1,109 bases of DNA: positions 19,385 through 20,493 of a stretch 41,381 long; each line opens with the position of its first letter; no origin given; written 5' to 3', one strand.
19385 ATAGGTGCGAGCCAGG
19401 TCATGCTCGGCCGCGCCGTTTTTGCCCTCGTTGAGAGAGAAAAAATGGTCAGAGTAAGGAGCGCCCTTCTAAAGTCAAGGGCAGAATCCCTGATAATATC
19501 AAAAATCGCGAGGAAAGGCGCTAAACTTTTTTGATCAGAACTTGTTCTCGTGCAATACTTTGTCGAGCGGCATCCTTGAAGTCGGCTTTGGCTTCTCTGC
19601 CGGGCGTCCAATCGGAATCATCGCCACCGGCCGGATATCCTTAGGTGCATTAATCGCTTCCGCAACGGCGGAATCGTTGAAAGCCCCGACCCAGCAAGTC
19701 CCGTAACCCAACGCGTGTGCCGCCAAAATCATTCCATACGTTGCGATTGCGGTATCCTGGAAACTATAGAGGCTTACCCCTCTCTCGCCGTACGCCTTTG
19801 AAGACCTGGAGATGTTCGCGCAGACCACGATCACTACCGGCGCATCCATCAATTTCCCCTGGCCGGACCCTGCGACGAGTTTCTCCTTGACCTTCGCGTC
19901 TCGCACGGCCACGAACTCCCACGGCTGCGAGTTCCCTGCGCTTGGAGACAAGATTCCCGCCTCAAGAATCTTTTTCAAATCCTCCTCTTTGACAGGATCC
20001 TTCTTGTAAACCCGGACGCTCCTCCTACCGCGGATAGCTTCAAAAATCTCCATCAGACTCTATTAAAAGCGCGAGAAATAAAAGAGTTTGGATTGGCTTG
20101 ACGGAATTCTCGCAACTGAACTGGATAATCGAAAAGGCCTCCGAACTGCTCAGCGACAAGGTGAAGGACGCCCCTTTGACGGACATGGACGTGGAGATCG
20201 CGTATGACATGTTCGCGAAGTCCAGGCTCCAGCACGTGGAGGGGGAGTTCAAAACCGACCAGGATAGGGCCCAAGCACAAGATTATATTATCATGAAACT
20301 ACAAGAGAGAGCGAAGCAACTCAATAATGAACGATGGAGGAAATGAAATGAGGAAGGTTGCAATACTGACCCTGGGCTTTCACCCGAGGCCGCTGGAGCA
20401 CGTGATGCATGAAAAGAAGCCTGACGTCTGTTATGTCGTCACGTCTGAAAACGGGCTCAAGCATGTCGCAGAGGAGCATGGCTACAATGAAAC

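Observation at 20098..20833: Orphan two-gene cassette: small helical protein coupled to a stand-alone CARF/Csa3-N-like sensor domain, with no CRISPR-Cas context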

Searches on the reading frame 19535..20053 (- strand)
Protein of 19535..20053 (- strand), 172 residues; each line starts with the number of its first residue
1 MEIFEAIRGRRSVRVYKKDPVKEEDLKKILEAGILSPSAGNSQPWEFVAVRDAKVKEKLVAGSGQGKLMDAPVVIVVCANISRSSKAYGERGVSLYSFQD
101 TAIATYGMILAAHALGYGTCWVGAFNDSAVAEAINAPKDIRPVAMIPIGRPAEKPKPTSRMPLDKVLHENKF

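Call 3: search_protein_families(library=pfam, proteins=[window:19535-20053:-], max_evalue=10)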
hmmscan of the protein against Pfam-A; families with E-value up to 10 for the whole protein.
window:19535-20053:- (172 aa): 5 families
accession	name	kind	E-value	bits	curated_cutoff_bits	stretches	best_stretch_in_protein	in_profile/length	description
PF00881.29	Nitroreductase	-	2.3e-36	125.9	23.5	2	7-59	1-53/167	Nitroreductase family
PF14512.11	TM1586_NiRdase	-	4.2e-20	72.7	27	3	108-168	91-150/215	Putative TM nitroreductase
PF19164.5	DUF5846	-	0.048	14.1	27.7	1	98-141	61-104/117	Family of unknown function (DUF5846)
PF17866.7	AAA_lid_6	-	0.17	12.4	24.3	1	3-31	29-57/60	AAA lid domain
PF00193.23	Xlink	-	0.24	12.1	27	1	99-138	25-64/92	Extracellular link domain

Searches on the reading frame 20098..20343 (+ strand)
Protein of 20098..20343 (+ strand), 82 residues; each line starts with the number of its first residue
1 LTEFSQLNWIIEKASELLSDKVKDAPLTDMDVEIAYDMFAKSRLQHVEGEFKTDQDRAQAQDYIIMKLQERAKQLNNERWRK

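Call 3: search_protein_families(library=pfam, proteins=[window:20098-20343:+], max_evalue=10)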
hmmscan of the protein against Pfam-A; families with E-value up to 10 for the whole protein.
window:20098-20343:+ (82 aa): 0 families

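Call 4: search_protein_families(library=ncbifam, proteins=[window:20098-20343:+], max_evalue=10)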
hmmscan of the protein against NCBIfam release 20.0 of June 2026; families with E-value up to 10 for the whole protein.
window:20098-20343:+ (82 aa): 0 families

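Call 5: search_protein_families(library=padloc, proteins=[window:20098-20343:+], max_evalue=10)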
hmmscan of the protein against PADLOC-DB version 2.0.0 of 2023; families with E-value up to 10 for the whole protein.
window:20098-20343:+ (82 aa): 0 families

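Call 8: find_homologous_proteins(query=window:20098-20343:+, max_evalue=0.01)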
Query window:20098-20343:+ (82 aa): 24 proteins with E <= 0.01 among 24 candidates.
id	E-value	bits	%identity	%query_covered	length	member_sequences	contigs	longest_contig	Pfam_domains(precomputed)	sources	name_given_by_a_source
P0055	3.5e-46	172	100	100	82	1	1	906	-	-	-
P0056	2.7e-37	143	80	100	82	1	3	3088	-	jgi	jgi:hypothetical protein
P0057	2.1e-36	141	80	98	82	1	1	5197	-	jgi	jgi:hypothetical protein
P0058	1.7e-35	138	78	100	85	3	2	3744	-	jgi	jgi:hypothetical protein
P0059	2.6e-35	137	77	100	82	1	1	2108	-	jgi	jgi:hypothetical protein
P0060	2.9e-35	137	74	100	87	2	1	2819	-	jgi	jgi:hypothetical protein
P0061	4.1e-35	137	78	100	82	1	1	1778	-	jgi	jgi:hypothetical protein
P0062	5.2e-34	133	76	100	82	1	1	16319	-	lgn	-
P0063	4.9e-31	124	73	98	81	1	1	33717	-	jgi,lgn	jgi:hypothetical protein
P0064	4.5e-30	121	65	100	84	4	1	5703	-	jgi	jgi:methyl coenzyme M reductase subunit C-like uncharacterized protein (methanogenesis marker protei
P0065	4.7e-29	117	63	100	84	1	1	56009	-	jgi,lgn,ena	-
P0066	1.4e-27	113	65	98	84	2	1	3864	-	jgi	jgi:hypothetical protein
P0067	1.6e-26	109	61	100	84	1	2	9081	-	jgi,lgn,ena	-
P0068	2.4e-26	109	60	100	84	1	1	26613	-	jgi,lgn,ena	-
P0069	2.4e-26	109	62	100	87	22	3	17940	-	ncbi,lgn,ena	-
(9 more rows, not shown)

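Call 18: search_solved_structures(query=A2, max_evalue=10, show_alignments=2)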
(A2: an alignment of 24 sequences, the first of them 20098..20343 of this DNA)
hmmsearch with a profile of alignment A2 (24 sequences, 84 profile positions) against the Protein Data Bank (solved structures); distinct sequences matched with E-value up to 10: 1.
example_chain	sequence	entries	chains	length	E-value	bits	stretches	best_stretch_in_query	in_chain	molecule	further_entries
4bwn_A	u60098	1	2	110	0.41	13.9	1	39-77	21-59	NF-KAPPA-B ESSENTIAL MODULATOR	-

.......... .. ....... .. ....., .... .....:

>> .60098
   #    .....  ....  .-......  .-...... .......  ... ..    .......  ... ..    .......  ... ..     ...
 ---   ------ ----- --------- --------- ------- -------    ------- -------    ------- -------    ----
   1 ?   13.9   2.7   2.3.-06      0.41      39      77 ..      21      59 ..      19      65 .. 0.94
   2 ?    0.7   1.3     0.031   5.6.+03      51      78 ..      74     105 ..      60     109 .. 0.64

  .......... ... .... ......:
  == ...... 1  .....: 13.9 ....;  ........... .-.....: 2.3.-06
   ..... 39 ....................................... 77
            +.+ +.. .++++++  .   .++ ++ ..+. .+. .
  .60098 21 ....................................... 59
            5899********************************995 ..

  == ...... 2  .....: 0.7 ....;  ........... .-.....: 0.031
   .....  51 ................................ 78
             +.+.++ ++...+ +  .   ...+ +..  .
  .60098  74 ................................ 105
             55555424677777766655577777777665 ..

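Call 26: predict_structure(alignment_id=A2)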
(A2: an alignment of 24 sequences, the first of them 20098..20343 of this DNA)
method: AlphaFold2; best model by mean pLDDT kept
length: 82 residues; sequences in the alignment: 24
mean_pLDDT: 90.8   pTM: 0.79
mean pLDDT of the five models: 90.8, 90.1, 90.0, 89.7, 89.1
residues with pLDDT >= 90: 60; 70-90: 18; 50-70: 4; < 50: 0
segments of 3 or more residues with pLDDT < 50: none
pLDDT, mean of each block of 10 residues (from residue 1): 81 95 95 95 87 88 96 95 65
secondary structure, 60 per line:
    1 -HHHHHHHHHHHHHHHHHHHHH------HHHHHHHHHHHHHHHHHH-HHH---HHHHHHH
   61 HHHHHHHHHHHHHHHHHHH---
elements in order: H2-22 H29-46 H54-79

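Call 30: fold_search(model_id=the predicted structure, library=pdb)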
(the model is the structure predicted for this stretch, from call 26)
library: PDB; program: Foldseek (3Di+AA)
matches with E <= 10: 32; with E <= 0.001: 0
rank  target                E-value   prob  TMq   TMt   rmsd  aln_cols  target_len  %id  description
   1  4hwh_A                1.1e+00  0.30  0.35  0.35   6.2        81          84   15  Crystal structure of ATBAG4 (released 2013-05-29)
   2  1z8u_C                1.5e+00  0.47  0.49  0.46   4.6        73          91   16  Crystal structure of oxidized alpha hemoglobin bound to AHSP (released 2005-06-14)
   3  1z8u_A                2.3e+00  0.33  0.48  0.44   4.5        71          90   17  Crystal structure of oxidized alpha hemoglobin bound to AHSP (released 2005-06-14)
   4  4hwi_B                2.4e+00  0.20  0.38  0.22   6.2        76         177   10  Crystal structure of ATBAG1 in complex with HSP70 (released 2013-05-29)
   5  4hwh_C                2.4e+00  0.16  0.36  0.35   6.5        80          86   15  Crystal structure of ATBAG4 (released 2013-05-29)
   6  8x2q                  3.0e+00  0.12  0.36  0.28  17.0        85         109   20  The Crystal Structure of APC from Biortus. (released 2023-11-22)
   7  2l3l_MODEL_1_A        4.3e+00  0.11  0.37  0.30   5.7        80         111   19  The solution structure of the N-terminal domain of human Tubulin Binding Cofactor C reveals a platform for the (released 2011-09-21)
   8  1s0p_A                4.5e+00  0.20  0.47  0.27   4.6        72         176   18  Structure of the N-Terminal Domain of the Adenylyl Cyclase-Associated Protein (CAP) from Dictyostelium discoideum. (released 2004-01-27)
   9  2w31_A                4.8e+00  0.11  0.38  0.25   5.7        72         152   15  globin domain of Geobacter sulfurreducens globin-coupled sensor (released 2009-01-13)
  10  8buu_t                5.1e+00  0.14  0.40  0.38   5.5        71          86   11  ARE-ABCF VmlR2 bound to a 70S ribosome (released 2023-04-05)
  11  5jsb_B                5.4e+00  0.06  0.31  0.23  10.2       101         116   10  Crystal structure of Mcl1-inhibitor complex (released 2016-11-16)
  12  3ovu_A                6.4e+00  0.11  0.41  0.39   5.9        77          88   12  Crystal Structure of Human Alpha-Haemoglobin Complexed with AHSP and the First NEAT Domain of IsdH from Staphylococcus (released 2011-09-21)
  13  2k3w_MODEL_1_A        6.4e+00  0.10  0.38  0.41   6.5        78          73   18  NMR structure of VPS4A-MIT-CHMP6 (released 2008-10-28)
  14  9m1n_C                6.4e+00  0.08  0.37  0.15   6.8        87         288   20  Cryo-EM structure of the TBC-DC-Arl2-alpha-beta-tubulin complex with GDP-AlFx (released 2025-10-22)
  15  1yo7_A                6.4e+00  0.06  0.32  0.24   9.8       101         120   16  Re-engineering topology of the homodimeric ROP protein into a single-chain 4-helix bundle (released 2005-02-15)
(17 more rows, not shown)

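Call 54: find_homologous_proteins(query=A2, max_evalue=1)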
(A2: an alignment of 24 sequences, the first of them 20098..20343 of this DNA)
Query A2 (24 sequences) (82 aa, profile of the alignment): 168 proteins with E <= 1 among 3548 candidates; the best 120 are listed.
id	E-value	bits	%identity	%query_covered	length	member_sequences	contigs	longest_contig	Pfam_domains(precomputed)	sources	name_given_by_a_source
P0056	1.6e-42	161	80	100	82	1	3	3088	-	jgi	jgi:hypothetical protein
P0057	2.0e-42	161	80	98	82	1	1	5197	-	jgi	jgi:hypothetical protein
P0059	6.6e-42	159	77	100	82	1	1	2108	-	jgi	jgi:hypothetical protein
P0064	7.3e-42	159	65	100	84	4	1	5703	-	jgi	jgi:methyl coenzyme M reductase subunit C-like uncharacterized protein (methanogenesis marker protei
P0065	2.2e-41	158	63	100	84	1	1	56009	-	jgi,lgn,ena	-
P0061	2.9e-41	157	78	100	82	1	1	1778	-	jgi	jgi:hypothetical protein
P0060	3.2e-41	157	74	100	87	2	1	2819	-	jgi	jgi:hypothetical protein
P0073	1.5e-40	155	56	100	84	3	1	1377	-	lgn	-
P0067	1.7e-40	155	61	100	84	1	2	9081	-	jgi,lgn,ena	-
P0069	2.6e-40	154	62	100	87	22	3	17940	-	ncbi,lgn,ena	-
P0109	3.0e-40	154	62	100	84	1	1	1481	-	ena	-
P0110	3.4e-40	154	60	100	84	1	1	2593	-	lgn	-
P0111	3.7e-40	154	57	100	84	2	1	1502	-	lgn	-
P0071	4.8e-40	153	60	100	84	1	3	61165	-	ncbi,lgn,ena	-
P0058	5.4e-40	153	78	100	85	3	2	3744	-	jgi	jgi:hypothetical protein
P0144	1.5e-35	139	51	100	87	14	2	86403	-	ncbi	ncbi:MAG: hypothetical protein QXT02_04260 [Candidatus Hadarchaeum sp.]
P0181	4.6e-29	118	50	100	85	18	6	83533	-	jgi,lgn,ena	jgi:hypothetical protein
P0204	9.8e-27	111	49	100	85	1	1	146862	-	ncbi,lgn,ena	-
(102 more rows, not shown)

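Call 55: find_encoding_contigs(protein=P0144, flank=6000, max_places=2)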
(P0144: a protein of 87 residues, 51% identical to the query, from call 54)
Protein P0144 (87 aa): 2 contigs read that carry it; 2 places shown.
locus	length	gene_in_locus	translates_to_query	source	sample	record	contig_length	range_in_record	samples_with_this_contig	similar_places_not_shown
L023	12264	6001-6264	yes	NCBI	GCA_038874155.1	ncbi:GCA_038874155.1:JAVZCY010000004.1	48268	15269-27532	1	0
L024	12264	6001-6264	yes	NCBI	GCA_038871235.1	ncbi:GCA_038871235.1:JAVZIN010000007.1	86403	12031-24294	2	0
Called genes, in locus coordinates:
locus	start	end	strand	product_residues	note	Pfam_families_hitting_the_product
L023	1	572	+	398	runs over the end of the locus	PF02749:QRPTase_N, PF01729:QRPTase_C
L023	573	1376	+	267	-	PF00696:AA_kinase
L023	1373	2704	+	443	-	PF00171:Aldedh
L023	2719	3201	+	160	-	PF01467:CTP_transf_like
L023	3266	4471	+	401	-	PF02441:Flavoprotein, PF04127:DFP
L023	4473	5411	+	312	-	PF22700:MVD-like_N (weak), PF00288:GHMP_kinases_N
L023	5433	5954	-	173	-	PF14512:TM1586_NiRdase (faint), PF00881:Nitroreductase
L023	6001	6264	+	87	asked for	-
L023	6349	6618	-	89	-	-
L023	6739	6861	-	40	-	-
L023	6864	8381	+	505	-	PF00005:ABC_tran, PF02463:SMC_N (weak), PF13173:AAA_14 (faint), PF13175:AAA_15 (faint), PF00004:AAA (faint), PF13304:AAA_21 (faint), PF00005:ABC_tran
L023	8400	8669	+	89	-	-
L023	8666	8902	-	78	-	PF01423:LSM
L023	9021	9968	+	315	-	PF14520:HHH_5, PF00154:RecA_N, PF08423:Rad51, PF13481:AAA_25, PF06745:ATPase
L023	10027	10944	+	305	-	-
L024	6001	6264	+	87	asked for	-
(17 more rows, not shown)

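Call 56: find_encoding_contigs(protein=P0204, flank=6000, max_places=2)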
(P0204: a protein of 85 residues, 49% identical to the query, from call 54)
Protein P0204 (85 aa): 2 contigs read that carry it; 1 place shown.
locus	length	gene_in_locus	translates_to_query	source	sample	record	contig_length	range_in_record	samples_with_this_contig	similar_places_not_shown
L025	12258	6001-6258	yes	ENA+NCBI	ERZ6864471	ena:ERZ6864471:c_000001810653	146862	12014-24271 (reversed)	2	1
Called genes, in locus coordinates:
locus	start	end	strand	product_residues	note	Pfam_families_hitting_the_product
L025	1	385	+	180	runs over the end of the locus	PF01209:Ubie_methyltran, PF02353:CMAS, PF08003:Methyltransf_9, PF13489:Methyltransf_23, PF07021:MetW, PF13847:Methyltransf_31, PF08241:Methyltransf_11, PF08242:Methyltransf_12, +4 more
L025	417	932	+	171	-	PF00857:Isochorismatase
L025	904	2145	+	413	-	PF02749:QRPTase_N, PF01729:QRPTase_C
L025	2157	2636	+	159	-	PF01467:CTP_transf_like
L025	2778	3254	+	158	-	-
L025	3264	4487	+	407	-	PF02441:Flavoprotein, PF04127:DFP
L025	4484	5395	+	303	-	PF00288:GHMP_kinases_N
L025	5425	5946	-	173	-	PF14512:TM1586_NiRdase (faint), PF00881:Nitroreductase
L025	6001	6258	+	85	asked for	-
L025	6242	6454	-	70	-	-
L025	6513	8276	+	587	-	PF04068:Fer4_RLI, PF00037:Fer4, PF02463:SMC_N (faint), PF00005:ABC_tran, PF13304:AAA_21 (faint), PF00005:ABC_tran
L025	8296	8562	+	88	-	PF14947:HTH_45 (weak)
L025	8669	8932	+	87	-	-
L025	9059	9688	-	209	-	PF02811:PHP, PF13263:PHP_C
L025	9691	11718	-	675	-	PF00133:tRNA-synt_1, PF01406:tRNA-synt_1e (faint), PF01921:tRNA-synt_1f (faint), PF09334:tRNA-synt_1g, PF08264:Anticodon_1, PF19303:Anticodon_3, PF01588:tRNA_bind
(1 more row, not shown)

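Call 57: find_encoding_contigs(protein=P0181, flank=6000, max_places=2)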
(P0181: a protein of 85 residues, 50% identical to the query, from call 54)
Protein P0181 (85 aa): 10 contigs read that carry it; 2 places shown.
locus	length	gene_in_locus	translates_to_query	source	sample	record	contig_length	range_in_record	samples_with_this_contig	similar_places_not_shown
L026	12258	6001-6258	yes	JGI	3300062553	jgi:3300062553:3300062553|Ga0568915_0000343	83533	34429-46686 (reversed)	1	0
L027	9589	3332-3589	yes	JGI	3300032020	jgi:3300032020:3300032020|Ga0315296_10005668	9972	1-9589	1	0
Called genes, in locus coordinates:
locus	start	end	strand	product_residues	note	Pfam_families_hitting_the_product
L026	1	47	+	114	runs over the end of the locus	-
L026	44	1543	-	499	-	PF00682:HMGL-like, PF22617:HCS_D2, PF08502:LeuA_dimer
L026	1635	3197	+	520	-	PF00682:HMGL-like, PF22617:HCS_D2, PF08502:LeuA_dimer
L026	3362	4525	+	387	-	PF02441:Flavoprotein, PF04127:DFP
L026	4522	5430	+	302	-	PF00288:GHMP_kinases_N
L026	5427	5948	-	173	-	PF00881:Nitroreductase, PF14512:TM1586_NiRdase (weak)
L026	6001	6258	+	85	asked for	-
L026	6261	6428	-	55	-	-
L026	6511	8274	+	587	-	PF04068:Fer4_RLI, PF00037:Fer4 (weak), PF02463:SMC_N (faint), PF00005:ABC_tran, PF13304:AAA_21 (faint), PF00005:ABC_tran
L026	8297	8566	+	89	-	PF25213:HVO_A0261_N (weak), PF14947:HTH_45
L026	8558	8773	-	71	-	PF01423:LSM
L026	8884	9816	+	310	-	PF14520:HHH_5, PF00154:RecA_N, PF13481:AAA_25, PF08423:Rad51, PF06745:ATPase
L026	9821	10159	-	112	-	-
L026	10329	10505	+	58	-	PF03911:Sec61_beta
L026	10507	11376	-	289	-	PF01435:Peptidase_M48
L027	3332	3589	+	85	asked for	-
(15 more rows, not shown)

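Call 59: find_related_loci(query=A2, collection=metagenome_contigs, flank=3500)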
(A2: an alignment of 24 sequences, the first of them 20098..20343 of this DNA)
Query A2 (82 aa) in metagenome_contigs; peptide patterns used: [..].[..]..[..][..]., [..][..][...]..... (x = any residue, [..] = any of these).
525 stretches matched a pattern; 49 encode a relative of the query (tblastn E <= 1e-3); 49 distinct loci.
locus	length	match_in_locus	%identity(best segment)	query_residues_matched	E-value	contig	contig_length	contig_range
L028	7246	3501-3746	63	1-82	2e-35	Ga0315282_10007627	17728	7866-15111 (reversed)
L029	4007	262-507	65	1-82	5e-34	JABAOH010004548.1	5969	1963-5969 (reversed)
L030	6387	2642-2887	63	1-82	2e-33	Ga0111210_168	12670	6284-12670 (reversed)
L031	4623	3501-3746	63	1-82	2e-33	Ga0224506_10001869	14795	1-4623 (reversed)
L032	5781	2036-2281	63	1-82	2e-33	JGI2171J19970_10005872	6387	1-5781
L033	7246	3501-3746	63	1-82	3e-33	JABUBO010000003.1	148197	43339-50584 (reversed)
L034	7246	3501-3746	60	1-82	6e-33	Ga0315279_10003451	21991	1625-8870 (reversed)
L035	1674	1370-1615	57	1-82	9e-32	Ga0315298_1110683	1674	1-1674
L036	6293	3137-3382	57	1-82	4e-31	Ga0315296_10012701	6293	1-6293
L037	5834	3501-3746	57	1-82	6e-31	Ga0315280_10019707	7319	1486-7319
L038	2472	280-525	60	1-82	9e-31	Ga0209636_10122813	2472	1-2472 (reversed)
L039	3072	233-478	59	1-82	3e-30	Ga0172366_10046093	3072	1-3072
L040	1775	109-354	59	1-82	1e-30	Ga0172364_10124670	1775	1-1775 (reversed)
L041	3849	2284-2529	57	1-82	2e-30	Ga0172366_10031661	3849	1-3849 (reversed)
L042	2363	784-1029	59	1-82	3e-30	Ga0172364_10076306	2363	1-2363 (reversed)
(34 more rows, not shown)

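Call 74: search_protein_families(library=pfam, proteins=[L040:413-685:+], max_evalue=0.1)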
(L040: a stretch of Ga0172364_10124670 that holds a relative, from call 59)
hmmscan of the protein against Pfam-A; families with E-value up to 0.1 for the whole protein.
L040:413-685:+ (91 aa): 2 families
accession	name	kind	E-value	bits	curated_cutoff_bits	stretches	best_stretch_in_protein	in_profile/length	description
PF14947.12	HTH_45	-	3.4e-20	72.3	25.5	1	15-89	1-73/77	Winged helix-turn-helix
PF24409.1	wHTH-PRTase_assc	-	0.001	19.5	27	1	25-87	3-60/83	wHTH-PRTase associated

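Call 84: find_related_loci(query=A2, collection=viral_contigs, flank=5000)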
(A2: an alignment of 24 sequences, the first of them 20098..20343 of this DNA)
Query A2 (82 aa) in viral_contigs; peptide patterns used: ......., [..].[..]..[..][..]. (x = any residue, [..] = any of these).
62 stretches matched a pattern, but none encodes a relative of the query by tblastn (E <= 1e-3).
